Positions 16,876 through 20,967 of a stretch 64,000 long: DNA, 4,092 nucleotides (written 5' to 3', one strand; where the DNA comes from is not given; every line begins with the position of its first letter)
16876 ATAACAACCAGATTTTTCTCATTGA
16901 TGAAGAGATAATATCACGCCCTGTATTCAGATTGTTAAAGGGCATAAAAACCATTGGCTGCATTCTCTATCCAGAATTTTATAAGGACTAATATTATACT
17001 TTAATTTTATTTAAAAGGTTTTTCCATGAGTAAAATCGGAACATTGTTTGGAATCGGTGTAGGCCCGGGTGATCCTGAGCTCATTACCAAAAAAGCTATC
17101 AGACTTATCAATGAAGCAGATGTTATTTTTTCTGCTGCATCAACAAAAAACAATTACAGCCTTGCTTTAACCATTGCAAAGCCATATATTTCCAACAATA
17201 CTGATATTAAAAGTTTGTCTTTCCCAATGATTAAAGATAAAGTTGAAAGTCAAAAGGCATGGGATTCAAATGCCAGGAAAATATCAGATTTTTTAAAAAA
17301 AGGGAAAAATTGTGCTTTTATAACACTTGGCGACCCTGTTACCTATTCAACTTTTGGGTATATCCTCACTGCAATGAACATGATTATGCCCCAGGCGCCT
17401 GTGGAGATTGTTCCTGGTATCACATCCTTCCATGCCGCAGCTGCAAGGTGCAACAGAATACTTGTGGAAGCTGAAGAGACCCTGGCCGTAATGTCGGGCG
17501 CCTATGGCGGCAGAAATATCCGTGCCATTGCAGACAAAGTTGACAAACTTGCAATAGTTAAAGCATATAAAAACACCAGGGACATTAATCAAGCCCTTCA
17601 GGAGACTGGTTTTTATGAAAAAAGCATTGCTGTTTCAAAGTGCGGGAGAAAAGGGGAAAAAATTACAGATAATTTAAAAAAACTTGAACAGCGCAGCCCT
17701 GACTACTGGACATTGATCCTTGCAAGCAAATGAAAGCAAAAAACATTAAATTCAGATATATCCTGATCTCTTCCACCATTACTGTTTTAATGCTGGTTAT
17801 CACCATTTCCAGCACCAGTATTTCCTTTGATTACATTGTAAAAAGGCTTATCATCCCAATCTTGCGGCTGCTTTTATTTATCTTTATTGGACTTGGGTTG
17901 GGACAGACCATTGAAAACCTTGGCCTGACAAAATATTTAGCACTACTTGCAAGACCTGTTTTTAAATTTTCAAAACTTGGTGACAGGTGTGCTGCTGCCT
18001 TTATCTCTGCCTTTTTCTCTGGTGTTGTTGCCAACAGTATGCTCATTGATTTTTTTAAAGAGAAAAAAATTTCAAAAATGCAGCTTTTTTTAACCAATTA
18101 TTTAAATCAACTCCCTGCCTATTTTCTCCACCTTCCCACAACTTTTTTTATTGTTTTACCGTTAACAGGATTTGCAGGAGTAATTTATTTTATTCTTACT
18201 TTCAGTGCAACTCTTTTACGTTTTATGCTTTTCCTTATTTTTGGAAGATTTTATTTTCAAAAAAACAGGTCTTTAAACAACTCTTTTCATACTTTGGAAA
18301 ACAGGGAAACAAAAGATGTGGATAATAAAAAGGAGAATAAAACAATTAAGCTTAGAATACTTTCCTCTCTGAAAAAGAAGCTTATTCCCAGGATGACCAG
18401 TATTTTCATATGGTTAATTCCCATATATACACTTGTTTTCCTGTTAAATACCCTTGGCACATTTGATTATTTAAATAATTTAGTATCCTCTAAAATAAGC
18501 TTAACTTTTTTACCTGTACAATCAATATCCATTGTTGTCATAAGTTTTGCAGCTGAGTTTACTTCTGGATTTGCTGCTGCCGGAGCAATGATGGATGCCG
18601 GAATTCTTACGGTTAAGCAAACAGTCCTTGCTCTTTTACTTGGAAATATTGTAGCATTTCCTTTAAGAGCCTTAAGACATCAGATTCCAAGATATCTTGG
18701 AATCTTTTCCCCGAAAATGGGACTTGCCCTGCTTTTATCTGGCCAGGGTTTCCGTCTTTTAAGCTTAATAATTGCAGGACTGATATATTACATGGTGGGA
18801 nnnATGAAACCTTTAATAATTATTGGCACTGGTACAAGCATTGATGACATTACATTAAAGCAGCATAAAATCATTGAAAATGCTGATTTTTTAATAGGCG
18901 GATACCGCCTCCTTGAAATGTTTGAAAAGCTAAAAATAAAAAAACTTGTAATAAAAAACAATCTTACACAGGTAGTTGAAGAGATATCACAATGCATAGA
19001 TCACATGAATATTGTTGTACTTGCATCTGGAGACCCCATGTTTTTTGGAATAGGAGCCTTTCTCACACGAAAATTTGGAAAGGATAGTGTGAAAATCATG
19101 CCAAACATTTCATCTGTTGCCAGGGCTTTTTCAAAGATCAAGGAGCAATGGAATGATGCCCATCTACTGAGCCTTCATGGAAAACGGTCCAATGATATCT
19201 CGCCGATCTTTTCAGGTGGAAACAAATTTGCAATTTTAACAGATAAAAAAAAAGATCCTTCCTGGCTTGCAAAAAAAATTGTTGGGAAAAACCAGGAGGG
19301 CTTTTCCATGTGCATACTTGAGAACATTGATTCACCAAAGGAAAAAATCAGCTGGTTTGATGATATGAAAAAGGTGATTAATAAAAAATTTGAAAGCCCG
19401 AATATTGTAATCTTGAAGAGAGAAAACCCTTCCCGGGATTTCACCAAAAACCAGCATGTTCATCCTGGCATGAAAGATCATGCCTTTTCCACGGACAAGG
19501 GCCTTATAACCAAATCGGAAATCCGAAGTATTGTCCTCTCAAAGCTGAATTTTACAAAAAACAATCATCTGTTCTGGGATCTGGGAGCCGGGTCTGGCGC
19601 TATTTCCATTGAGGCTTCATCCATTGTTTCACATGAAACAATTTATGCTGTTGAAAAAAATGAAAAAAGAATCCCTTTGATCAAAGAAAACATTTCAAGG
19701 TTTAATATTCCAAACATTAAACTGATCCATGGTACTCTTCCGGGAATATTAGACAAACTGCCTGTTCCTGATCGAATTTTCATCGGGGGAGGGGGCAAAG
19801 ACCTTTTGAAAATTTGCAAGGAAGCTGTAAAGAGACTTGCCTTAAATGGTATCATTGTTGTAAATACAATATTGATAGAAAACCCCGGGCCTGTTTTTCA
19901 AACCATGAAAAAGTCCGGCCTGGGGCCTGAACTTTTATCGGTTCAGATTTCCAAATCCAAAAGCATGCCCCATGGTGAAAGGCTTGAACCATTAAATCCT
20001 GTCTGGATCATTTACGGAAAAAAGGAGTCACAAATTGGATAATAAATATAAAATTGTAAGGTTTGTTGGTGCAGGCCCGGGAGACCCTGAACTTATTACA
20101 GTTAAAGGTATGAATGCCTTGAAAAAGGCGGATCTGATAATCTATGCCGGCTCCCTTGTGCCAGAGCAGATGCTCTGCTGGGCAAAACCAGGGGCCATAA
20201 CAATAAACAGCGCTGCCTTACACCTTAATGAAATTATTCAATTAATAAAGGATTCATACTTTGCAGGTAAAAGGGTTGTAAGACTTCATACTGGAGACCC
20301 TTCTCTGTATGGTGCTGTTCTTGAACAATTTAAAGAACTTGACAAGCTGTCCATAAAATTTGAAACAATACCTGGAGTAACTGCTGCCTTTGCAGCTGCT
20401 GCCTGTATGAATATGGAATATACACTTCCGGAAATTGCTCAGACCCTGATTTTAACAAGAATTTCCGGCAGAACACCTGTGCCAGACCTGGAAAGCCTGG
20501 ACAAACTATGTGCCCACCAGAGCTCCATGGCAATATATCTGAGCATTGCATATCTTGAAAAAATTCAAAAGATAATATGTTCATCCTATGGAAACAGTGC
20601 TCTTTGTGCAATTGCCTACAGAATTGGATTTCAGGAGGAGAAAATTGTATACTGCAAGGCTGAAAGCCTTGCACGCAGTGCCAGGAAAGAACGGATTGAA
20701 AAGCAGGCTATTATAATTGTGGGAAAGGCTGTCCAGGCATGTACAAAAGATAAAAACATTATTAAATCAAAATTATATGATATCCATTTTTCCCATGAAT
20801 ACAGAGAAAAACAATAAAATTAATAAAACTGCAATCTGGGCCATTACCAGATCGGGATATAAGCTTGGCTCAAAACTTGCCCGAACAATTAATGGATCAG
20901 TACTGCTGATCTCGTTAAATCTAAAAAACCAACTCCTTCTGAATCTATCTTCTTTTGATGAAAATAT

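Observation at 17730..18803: Unassigned two-Gate-domain membrane protein embedded in the cbi operon, a candidate novel cobalt or corrinoid-intermediate transporter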

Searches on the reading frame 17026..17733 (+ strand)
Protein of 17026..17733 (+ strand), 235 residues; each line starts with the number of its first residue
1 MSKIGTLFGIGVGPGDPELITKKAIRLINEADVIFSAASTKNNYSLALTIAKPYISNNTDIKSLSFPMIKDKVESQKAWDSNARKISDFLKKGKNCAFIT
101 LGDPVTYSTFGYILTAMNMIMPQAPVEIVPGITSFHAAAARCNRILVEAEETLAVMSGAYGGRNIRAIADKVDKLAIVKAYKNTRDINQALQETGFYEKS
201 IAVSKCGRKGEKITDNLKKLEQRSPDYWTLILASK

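Call 4: search_protein_families(library=pfam, proteins=[window:17026-17733:+], max_evalue=0.01)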
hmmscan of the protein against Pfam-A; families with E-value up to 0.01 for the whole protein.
window:17026-17733:+ (235 aa): 1 family
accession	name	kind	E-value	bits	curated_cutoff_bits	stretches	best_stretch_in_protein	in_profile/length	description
PF00590.25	TP_methylase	-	8.8e-42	143.9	27.8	1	6-218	1-209/212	Tetrapyrrole (Corrin/Porphyrin) Methylases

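Call 5: search_protein_families(library=ncbifam, proteins=[window:17026-17733:+], max_evalue=0.01)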
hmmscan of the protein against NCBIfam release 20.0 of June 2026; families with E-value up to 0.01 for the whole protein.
window:17026-17733:+ (235 aa): 31 families (the best 25 are shown)
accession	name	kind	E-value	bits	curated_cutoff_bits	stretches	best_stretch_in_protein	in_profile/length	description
TIGR01467.1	cobI_cbiL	equivalog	4.2e-64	216.1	163.25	1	5-234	1-229/230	precorrin-2 C(20)-methyltransferase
NF004058.0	PRK05576.1-1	equivalog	2.2e-48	164.7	239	1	5-235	2-220/221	cobalt-factor II C(20)-methyltransferase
NF004614.0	PRK05948.1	equivalog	1.9e-47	161.7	251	1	3-232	4-233/242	precorrin-2 C(20)-methyltransferase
NF004061.0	PRK05576.1-4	equivalog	1.2e-44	152.6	265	1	5-233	3-229/237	cobalt-factor II C(20)-methyltransferase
NF004059.0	PRK05576.1-2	equivalog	7.1e-44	150.3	274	1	6-231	3-226/236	cobalt-factor II C(20)-methyltransferase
NF004062.0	PRK05576.1-5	equivalog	5.2e-38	130.6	194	1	8-233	4-214/219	cobalt-factor II C(20)-methyltransferase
NF004647.0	PRK05990.1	equivalog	4.6e-35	121.2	271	1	2-233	3-237/245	precorrin-2 C(20)-methyltransferase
NF004060.0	PRK05576.1-3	equivalog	5.2e-30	104.7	189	1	7-235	2-201/202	cobalt-factor II C(20)-methyltransferase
NF004063.0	PRK05576.1-6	equivalog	2.4e-28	99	235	1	6-234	2-213/235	cobalt-factor II C(20)-methyltransferase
TIGR01465.1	cobM_cbiF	equivalog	3.6e-17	62.5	259.65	1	10-199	4-182/247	precorrin-4 C(11)-methyltransferase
TIGR02434.1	CobF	equivalog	6.4e-14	52.1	195.8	1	10-158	6-168/250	precorrin-6A synthase (deacetylating)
TIGR02467.1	CbiE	equivalog_domain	1e-13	51.3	92.9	2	75-216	43-186/204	precorrin-6y C5,15-methyltransferase (decarboxylating) subunit CbiE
NF004790.0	PRK06136.1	subfamily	3.7e-13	49.7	198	1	6-221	5-217/250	uroporphyrinogen-III C-methyltransferase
TIGR01469.1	cobA_cysG_Cterm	equivalog_domain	3e-12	46.8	185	1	10-205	6-196/238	uroporphyrinogen-III C-methyltransferase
NF004457.0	PRK05787.1-5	equivalog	4.7e-12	45.7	302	2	85-146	89-147/252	cobalt-precorrin-7 (C(5))-methyltransferase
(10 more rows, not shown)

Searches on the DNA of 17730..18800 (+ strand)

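Call 75: search_rna_families(sources=[L027, L049, L054, L059, L074, L083, L082], threshold=gathering)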
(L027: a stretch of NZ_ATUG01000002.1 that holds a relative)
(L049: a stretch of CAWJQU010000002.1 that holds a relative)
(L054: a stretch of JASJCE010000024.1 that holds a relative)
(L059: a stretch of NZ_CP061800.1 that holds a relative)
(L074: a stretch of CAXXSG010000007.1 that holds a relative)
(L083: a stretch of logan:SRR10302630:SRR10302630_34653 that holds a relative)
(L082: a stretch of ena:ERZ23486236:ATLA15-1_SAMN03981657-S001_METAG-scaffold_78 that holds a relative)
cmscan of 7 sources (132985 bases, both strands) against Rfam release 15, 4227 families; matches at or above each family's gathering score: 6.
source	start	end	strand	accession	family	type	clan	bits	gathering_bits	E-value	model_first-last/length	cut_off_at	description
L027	5924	6107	+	RF00174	Cobalamin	Cis-reg; riboswitch;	CL00101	106.8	31.5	1.9e-25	1-189/189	no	Cobalamin riboswitch aptamer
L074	5459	5658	+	RF00174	Cobalamin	Cis-reg; riboswitch;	CL00101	91.6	31.5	4.4e-21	1-189/189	no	Cobalamin riboswitch aptamer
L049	4807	5010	+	RF00174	Cobalamin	Cis-reg; riboswitch;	CL00101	89.4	31.5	1.9e-20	1-189/189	no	Cobalamin riboswitch aptamer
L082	6902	7028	+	RF00174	Cobalamin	Cis-reg; riboswitch;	CL00101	82.7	31.5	1.5e-18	45-169/189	no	Cobalamin riboswitch aptamer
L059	5325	5537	+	RF00174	Cobalamin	Cis-reg; riboswitch;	CL00101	82.4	31.5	1.8e-18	1-189/189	no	Cobalamin riboswitch aptamer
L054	3563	3767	+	RF00174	Cobalamin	Cis-reg; riboswitch;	CL00101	76.8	31.5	7.3e-17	1-189/189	no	Cobalamin riboswitch aptamer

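Call 86: search_rna_families(sources=[L136, L145, L146, L137, L126, L100, L117, L161, L084], threshold=gathering)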
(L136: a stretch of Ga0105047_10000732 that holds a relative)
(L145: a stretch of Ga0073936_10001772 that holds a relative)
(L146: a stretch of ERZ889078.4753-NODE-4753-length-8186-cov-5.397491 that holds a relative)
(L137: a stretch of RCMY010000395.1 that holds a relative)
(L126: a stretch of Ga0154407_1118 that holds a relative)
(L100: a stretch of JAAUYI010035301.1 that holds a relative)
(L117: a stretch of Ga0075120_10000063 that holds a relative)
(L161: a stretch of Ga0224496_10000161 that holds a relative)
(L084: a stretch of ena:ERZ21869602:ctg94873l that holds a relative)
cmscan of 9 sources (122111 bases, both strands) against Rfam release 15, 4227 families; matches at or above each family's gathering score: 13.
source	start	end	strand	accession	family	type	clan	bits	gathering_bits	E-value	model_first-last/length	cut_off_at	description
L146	3139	3322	-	RF00174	Cobalamin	Cis-reg; riboswitch;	CL00101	130.6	31.5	2.7e-32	1-189/189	no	Cobalamin riboswitch aptamer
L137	2657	2840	-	RF00174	Cobalamin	Cis-reg; riboswitch;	CL00101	127.1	31.5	2.8e-31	1-189/189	no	Cobalamin riboswitch aptamer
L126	7582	7766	-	RF00174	Cobalamin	Cis-reg; riboswitch;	CL00101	125.9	31.5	6.2e-31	1-189/189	no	Cobalamin riboswitch aptamer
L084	5556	5736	-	RF00174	Cobalamin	Cis-reg; riboswitch;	CL00101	122.1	31.5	7.4e-30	1-189/189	no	Cobalamin riboswitch aptamer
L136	7546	7751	-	RF00174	Cobalamin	Cis-reg; riboswitch;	CL00101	119.5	31.5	4.3e-29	1-189/189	no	Cobalamin riboswitch aptamer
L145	7538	7749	-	RF00174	Cobalamin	Cis-reg; riboswitch;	CL00101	119.2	31.5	5e-29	1-189/189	no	Cobalamin riboswitch aptamer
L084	5907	6095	+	RF00174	Cobalamin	Cis-reg; riboswitch;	CL00101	114.7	31.5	9.8e-28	1-189/189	no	Cobalamin riboswitch aptamer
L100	2180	2366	+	RF00174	Cobalamin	Cis-reg; riboswitch;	CL00101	113.4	31.5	2.4e-27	1-189/189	no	Cobalamin riboswitch aptamer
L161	7651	7834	+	RF00174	Cobalamin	Cis-reg; riboswitch;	CL00101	109.8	31.5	2.5e-26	1-189/189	no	Cobalamin riboswitch aptamer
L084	12845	13027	-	RF00174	Cobalamin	Cis-reg; riboswitch;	CL00101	109.8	31.5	2.4e-26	1-189/189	no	Cobalamin riboswitch aptamer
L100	5679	5860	+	RF00174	Cobalamin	Cis-reg; riboswitch;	CL00101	104.3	31.5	9.3e-25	1-189/189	no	Cobalamin riboswitch aptamer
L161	8979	9181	+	RF00174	Cobalamin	Cis-reg; riboswitch;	CL00101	92.4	31.5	2.3e-21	1-189/189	no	Cobalamin riboswitch aptamer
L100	1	62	-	RF00005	tRNA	Gene; tRNA;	CL00001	42.7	29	2e-05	1-58/71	3'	tRNA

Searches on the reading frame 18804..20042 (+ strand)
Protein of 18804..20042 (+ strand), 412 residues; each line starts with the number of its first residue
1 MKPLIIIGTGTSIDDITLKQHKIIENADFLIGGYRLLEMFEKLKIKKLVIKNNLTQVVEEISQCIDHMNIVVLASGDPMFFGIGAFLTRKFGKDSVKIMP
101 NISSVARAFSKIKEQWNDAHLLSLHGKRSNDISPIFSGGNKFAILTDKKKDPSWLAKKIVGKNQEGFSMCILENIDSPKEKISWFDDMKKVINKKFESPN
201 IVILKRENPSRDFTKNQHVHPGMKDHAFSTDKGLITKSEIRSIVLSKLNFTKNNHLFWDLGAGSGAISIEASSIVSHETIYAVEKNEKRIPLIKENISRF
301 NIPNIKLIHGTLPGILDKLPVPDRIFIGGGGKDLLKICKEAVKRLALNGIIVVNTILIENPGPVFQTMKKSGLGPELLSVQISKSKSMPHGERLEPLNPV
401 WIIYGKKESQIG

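Call 4: search_protein_families(library=pfam, proteins=[window:18804-20042:+], max_evalue=0.01)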
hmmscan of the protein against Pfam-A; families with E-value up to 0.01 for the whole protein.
window:18804-20042:+ (412 aa): 9 families
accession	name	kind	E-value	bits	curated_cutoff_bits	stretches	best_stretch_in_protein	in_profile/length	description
PF00590.25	TP_methylase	-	1.4e-14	55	27.8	1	4-158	2-178/212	Tetrapyrrole (Corrin/Porphyrin) Methylases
PF03602.21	Cons_hypoth95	-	5.2e-06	26.7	24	1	236-308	24-96/182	Conserved hypothetical protein 95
PF05175.20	MTS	-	0.00086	19.4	23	1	245-310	24-88/170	Methyltransferase small domain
PF02527.21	GidB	-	0.00098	18.9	27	1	241-310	37-105/184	rRNA small subunit methyltransferase G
PF01189.24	Methyltr_RsmB-F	-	0.0019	18.3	27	1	252-310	7-66/199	16S rRNA methyltransferase RsmB/F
PF02475.24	TRM5-TYW2_MTfase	-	0.0039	17.6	28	0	251-302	34-85/164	TRM5/TYW2 methyltransferase domain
PF13847.12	Methyltransf_31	-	0.004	17.3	27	0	257-312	7-63/145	Methyltransferase domain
PF08123.19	DOT1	-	0.0054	16.7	23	0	239-295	29-84/205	Histone methylation protein DOT1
PF06325.19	PrmA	-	0.0061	16.5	22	1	250-308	158-215/296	Ribosomal protein L11 methyltransferase (PrmA)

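Call 5: search_protein_families(library=ncbifam, proteins=[window:18804-20042:+], max_evalue=0.01)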
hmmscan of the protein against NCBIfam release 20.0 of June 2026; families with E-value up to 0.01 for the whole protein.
window:18804-20042:+ (412 aa): 28 families (the best 25 are shown)
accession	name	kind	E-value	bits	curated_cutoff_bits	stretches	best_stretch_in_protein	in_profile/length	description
TIGR02467.1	CbiE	equivalog_domain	5.1e-46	156.7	92.9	1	6-203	1-204/204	precorrin-6y C5,15-methyltransferase (decarboxylating) subunit CbiE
NF001556.0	PRK00377.1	equivalog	1.2e-38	132.9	238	1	218-407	5-197/198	cobalt-precorrin-6Y C(15)-methyltransferase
NF006138.0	PRK08287.1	equivalog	7.6e-36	123.7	210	1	223-409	1-186/189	decarboxylating cobalt-precorrin-6B (C(15))-methyltransferase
TIGR02469.1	CbiT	equivalog_domain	1.9e-31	108.9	78.3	1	235-356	2-123/124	precorrin-6Y C5,15-methyltransferase (decarboxylating) subunit CbiT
NF004456.0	PRK05787.1-4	equivalog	3.7e-31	108.6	247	1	6-205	4-199/201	cobalt-precorrin-7 (C(5))-methyltransferase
NF005640.0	PRK07402.1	equivalog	6.4e-29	100.9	219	1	217-367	7-157/200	precorrin-6Y C5,15-methyltransferase subunit CbiT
NF004454.0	PRK05787.1-1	equivalog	3.4e-26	92.1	354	1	7-205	5-199/201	cobalt-precorrin-7 (C(5))-methyltransferase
NF004460.0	PRK05787.2-3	equivalog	2.6e-24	85.9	291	1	5-203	5-204/207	cobalt-precorrin-7 (C(5))-methyltransferase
NF004459.0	PRK05787.2-2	equivalog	7.2e-20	71.5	298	1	4-197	4-202/210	cobalt-precorrin-7 (C(5))-methyltransferase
NF004461.0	PRK05787.2-4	equivalog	1.2e-17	64.2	187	1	5-184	2-169/191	cobalt-precorrin-7 (C(5))-methyltransferase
NF004462.0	PRK05787.2-5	equivalog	1.1e-15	57.9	360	1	6-194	24-217/228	cobalt-precorrin-7 (C(5))-methyltransferase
NF004455.0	PRK05787.1-3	equivalog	9.3e-12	45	258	1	4-203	3-213/221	cobalt-precorrin-7 (C(5))-methyltransferase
TIGR03534.1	RF_mod_PrmC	equivalog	2.2e-08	33.9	199.1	1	232-312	65-147/253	peptide chain release factor N(5)-glutamine methyltransferase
NF004458.0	PRK05787.2-1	equivalog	2.4e-08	33.7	324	1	4-131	1-117/195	cobalt-precorrin-7 (C(5))-methyltransferase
TIGR00536.1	hemK_fam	subfamily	1.6e-07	30.7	115.5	1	230-312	88-174/286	HemK family protein methyltransferase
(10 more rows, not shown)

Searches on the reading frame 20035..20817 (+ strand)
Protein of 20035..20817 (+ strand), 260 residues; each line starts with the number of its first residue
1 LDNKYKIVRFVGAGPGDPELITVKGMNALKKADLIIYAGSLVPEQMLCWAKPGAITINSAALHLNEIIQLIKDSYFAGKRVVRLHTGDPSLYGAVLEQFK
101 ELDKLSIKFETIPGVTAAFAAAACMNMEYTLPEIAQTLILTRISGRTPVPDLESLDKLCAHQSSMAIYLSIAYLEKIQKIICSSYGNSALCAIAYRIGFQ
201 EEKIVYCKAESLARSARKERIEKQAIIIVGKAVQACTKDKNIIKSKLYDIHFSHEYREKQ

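Call 4: search_protein_families(library=pfam, proteins=[window:20035-20817:+], max_evalue=0.01)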
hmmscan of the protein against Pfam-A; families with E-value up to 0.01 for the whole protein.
window:20035-20817:+ (260 aa): 1 family
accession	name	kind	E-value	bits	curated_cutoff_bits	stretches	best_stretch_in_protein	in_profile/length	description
PF00590.25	TP_methylase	-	1e-44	153.4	27.8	1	10-212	4-211/212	Tetrapyrrole (Corrin/Porphyrin) Methylases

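Call 5: search_protein_families(library=ncbifam, proteins=[window:20035-20817:+], max_evalue=0.01)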
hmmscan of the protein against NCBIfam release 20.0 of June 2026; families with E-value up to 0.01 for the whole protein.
window:20035-20817:+ (260 aa): 27 families (the best 25 are shown)
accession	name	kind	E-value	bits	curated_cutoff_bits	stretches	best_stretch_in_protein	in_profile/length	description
TIGR01465.1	cobM_cbiF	equivalog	1.3e-90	303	259.65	1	8-257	1-247/247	precorrin-4 C(11)-methyltransferase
NF012017.0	PRK15473.1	equivalog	9e-77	257.8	408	1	6-258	8-256/257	cobalt-precorrin-4 methyltransferase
NF004790.0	PRK06136.1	subfamily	9.5e-40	136.8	198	1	7-239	5-243/250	uroporphyrinogen-III C-methyltransferase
NF007922.1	PRK10637.1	equivalog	4e-38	131.5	400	1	8-234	219-450/450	siroheme synthase CysG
TIGR01469.1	cobA_cysG_Cterm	equivalog_domain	7e-37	127.4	185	1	8-234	3-235/238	uroporphyrinogen-III C-methyltransferase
NF005524.0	PRK07168.1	equivalog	4.2e-21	75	603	1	8-234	5-236/474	uroporphyrin-III C-methyltransferase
TIGR01467.1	cobI_cbiL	equivalog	8.1e-18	64.7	163.25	2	63-206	75-210/230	precorrin-2 C(20)-methyltransferase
TIGR02467.1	CbiE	equivalog_domain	5.8e-14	52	92.9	1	10-215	1-194/204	precorrin-6y C5,15-methyltransferase (decarboxylating) subunit CbiE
NF004062.0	PRK05576.1-5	equivalog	1.9e-12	47.1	194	2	8-38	3-33/219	cobalt-factor II C(20)-methyltransferase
NF004058.0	PRK05576.1-1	equivalog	3.1e-12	46.5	239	2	63-127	73-137/221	cobalt-factor II C(20)-methyltransferase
NF004647.0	PRK05990.1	equivalog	5.2e-12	45.7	271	2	11-37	11-37/245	precorrin-2 C(20)-methyltransferase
NF004455.0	PRK05787.1-3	equivalog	1e-11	44.9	258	1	8-217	3-206/221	cobalt-precorrin-7 (C(5))-methyltransferase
NF004423.0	PRK05765.1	equivalog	2e-11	43.9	332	1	8-248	5-241/247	precorrin-3B C(17)-methyltransferase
TIGR01466.1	cobJ_cbiH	equivalog_domain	2.9e-11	43.4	246.35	1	10-239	3-230/239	precorrin-3B C(17)-methyltransferase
NF004614.0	PRK05948.1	equivalog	1.6e-09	37.6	251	1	8-37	8-37/242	precorrin-2 C(20)-methyltransferase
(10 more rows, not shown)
